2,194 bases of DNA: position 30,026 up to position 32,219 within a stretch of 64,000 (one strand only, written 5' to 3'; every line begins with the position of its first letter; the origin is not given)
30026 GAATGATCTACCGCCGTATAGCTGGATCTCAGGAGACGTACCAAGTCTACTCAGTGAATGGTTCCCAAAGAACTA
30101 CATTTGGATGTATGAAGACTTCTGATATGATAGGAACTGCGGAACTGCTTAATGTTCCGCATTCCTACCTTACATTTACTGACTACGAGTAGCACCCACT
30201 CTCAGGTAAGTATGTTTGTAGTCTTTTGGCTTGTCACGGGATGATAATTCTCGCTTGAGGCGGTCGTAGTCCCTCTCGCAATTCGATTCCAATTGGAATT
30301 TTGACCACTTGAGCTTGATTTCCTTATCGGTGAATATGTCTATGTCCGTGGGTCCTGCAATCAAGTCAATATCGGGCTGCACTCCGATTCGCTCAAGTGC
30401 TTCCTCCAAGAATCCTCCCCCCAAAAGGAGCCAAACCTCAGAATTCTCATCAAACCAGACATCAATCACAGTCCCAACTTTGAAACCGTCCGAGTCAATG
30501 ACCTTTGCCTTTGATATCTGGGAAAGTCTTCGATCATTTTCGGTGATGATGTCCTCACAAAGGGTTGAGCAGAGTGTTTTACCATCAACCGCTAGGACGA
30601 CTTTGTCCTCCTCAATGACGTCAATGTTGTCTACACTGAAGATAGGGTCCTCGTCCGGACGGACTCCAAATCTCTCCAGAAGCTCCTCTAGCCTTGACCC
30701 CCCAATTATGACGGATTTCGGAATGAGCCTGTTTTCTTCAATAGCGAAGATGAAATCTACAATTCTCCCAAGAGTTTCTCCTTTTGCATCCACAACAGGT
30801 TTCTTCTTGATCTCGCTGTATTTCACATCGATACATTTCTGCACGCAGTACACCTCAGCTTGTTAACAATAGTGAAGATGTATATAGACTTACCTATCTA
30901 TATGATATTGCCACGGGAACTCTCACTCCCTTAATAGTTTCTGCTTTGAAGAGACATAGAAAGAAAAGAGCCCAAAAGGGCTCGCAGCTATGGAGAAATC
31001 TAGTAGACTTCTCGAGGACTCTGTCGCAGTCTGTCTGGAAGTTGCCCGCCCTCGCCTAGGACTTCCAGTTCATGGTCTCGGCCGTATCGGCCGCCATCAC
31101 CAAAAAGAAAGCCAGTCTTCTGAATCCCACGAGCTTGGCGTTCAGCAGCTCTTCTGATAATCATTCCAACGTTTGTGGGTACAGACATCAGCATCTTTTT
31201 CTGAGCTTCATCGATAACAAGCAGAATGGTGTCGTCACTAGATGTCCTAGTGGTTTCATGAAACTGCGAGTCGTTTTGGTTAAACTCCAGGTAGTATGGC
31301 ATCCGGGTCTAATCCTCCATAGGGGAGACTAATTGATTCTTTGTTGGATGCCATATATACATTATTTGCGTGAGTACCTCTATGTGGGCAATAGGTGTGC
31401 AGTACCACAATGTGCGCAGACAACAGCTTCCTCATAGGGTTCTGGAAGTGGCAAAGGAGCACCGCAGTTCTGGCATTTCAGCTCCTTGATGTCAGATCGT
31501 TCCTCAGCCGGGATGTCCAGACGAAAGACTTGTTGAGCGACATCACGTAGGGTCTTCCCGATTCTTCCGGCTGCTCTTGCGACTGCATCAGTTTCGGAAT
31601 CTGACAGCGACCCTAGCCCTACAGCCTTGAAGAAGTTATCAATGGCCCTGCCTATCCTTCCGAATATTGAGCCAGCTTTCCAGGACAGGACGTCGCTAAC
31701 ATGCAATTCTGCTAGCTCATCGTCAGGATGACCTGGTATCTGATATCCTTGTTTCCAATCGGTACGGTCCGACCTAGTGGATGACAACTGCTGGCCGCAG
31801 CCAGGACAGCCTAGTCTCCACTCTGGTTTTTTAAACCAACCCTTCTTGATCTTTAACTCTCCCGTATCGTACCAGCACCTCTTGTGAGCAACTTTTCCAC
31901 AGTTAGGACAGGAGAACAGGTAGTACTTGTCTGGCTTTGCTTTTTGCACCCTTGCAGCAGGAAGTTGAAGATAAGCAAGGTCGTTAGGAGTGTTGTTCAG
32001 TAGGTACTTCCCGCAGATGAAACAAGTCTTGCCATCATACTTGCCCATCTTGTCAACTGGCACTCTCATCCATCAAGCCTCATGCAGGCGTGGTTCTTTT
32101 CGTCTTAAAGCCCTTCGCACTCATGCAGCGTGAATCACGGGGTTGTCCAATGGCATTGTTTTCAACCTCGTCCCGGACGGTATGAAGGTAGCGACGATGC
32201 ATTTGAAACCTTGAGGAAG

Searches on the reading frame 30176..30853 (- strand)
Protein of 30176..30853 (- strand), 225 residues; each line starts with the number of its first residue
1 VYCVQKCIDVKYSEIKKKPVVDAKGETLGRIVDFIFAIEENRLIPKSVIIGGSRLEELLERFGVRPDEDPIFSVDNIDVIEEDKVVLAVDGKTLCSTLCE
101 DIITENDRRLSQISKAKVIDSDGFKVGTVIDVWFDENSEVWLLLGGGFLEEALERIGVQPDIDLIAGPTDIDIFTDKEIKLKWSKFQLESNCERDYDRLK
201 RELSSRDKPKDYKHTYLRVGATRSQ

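Call 39: search_protein_families(library=pfam, proteins=[window:30176-30853:-], max_evalue=0.00001)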
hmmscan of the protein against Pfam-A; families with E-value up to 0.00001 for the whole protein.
window:30176-30853:- (225 aa): 1 family
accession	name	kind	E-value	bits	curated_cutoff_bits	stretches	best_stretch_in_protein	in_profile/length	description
PF05239.21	PRC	-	1.5e-13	50.9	21.2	2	107-146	3-44/78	PRC-barrel domain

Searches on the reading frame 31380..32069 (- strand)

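Call 39: search_protein_families(library=pfam, proteins=[window:31380-32069:-], max_evalue=0.00001)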
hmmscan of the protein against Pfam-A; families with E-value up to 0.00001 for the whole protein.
window:31380-32069:- (229 aa): 1 family
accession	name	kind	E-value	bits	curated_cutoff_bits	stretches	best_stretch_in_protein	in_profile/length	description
PF14446.12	Prok-RING_1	-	1.6e-06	28.3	29.1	0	53-71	22-40/54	Prokaryotic RING finger family 1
